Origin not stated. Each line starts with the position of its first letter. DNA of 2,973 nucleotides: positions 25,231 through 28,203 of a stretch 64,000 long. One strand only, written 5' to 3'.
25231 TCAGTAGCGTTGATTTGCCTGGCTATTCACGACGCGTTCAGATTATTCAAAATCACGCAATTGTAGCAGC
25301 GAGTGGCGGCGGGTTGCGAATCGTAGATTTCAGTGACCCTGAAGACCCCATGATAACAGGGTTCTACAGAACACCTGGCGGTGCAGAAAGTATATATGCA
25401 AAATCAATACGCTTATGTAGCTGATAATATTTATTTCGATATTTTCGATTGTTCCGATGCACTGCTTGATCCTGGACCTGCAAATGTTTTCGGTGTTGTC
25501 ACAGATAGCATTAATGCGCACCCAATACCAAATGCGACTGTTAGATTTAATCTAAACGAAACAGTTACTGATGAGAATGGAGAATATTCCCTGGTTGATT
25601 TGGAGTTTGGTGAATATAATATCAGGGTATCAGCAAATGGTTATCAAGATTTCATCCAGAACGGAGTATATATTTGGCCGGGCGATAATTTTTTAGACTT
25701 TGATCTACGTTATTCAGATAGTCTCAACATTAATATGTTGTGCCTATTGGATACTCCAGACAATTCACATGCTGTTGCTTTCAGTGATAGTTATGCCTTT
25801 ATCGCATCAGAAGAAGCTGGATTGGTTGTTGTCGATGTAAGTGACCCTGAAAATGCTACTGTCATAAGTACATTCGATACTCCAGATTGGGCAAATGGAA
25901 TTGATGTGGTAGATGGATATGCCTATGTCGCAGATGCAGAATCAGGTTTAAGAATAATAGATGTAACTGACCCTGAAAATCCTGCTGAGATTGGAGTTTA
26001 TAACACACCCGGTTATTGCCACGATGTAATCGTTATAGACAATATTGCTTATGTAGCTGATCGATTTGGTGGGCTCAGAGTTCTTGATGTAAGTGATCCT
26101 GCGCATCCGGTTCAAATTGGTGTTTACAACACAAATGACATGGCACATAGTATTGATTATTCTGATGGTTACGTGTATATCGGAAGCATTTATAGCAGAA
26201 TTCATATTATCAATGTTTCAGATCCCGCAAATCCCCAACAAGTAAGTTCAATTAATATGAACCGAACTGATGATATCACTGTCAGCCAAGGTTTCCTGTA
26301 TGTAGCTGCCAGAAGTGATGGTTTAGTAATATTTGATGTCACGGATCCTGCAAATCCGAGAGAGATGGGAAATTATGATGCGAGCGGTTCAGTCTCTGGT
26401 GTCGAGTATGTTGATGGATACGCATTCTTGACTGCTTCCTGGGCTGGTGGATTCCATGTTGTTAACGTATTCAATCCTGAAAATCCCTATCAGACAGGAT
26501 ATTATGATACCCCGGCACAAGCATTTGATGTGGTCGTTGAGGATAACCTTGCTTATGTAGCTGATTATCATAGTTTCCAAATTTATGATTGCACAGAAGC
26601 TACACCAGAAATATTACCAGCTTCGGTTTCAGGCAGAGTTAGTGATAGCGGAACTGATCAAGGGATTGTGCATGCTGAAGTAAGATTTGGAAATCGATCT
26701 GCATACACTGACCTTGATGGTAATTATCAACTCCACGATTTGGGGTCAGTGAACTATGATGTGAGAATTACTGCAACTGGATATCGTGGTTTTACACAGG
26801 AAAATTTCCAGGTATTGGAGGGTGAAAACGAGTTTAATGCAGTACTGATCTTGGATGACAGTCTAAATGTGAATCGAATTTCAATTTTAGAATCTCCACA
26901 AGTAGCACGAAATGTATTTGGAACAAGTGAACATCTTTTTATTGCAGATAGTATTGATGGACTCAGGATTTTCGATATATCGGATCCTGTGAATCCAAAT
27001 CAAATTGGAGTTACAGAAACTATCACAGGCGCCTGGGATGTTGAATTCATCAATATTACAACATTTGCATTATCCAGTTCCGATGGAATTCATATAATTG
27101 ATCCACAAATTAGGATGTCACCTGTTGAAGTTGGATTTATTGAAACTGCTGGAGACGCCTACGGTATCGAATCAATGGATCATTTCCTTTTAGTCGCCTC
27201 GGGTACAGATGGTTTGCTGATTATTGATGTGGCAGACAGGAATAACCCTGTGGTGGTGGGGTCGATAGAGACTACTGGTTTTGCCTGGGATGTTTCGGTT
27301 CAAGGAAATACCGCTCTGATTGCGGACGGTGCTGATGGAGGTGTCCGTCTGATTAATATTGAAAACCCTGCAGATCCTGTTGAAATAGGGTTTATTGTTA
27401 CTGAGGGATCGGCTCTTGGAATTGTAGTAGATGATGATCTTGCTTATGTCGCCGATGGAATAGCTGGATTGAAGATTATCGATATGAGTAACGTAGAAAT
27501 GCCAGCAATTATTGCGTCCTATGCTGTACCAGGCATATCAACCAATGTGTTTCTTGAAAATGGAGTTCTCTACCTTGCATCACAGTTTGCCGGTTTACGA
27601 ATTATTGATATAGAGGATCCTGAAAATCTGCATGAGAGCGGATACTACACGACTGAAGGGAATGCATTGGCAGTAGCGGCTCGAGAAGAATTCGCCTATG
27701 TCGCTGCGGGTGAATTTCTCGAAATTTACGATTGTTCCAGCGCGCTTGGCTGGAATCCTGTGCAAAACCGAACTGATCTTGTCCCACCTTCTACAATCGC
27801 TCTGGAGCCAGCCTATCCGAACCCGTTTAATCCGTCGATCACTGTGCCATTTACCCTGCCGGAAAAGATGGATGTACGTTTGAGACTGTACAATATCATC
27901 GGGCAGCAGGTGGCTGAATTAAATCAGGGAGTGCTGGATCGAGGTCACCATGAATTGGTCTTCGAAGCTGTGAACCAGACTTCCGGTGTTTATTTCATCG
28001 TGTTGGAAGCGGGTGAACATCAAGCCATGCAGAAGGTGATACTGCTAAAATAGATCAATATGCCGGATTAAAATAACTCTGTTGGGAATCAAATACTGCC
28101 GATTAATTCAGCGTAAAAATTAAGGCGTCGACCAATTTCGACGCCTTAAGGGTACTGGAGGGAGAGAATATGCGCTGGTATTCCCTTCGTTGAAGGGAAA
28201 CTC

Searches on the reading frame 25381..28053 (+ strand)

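Call 46: search_protein_families(library=pfam, proteins=[window:25381-28053:+])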
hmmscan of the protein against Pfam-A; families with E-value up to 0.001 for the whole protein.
window:25381-28053:+ (890 aa): 7 families
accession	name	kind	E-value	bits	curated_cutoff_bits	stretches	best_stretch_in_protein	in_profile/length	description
PF08309.17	LVIVD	-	3.2e-67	222.1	20.2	5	210-251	1-42/42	LVIVD repeat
PF13620.12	CarboxypepD_reg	-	7e-26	90.8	32.3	2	36-102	2-73/82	Carboxypeptidase regulatory-like domain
PF13715.12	CarbopepD_reg_2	-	3.2e-19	69.2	32.2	2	37-90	2-57/88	CarboxypepD_reg-like domain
PF09826.15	Beta_propel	-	3e-11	43.3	22.4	0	182-225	89-127/495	Beta propeller domain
PF18962.6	Por_Secre_tail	-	5.4e-09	36.7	27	1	812-887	2-74/75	Secretion system C-terminal sorting domain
PF17210.9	SdrD_B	-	1.8e-05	25.3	29.7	0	58-87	39-69/112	SdrD B-like domain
PF05694.17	SBP56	-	0.00066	19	34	0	296-339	307-352/453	56kDa selenium binding protein (SBP56)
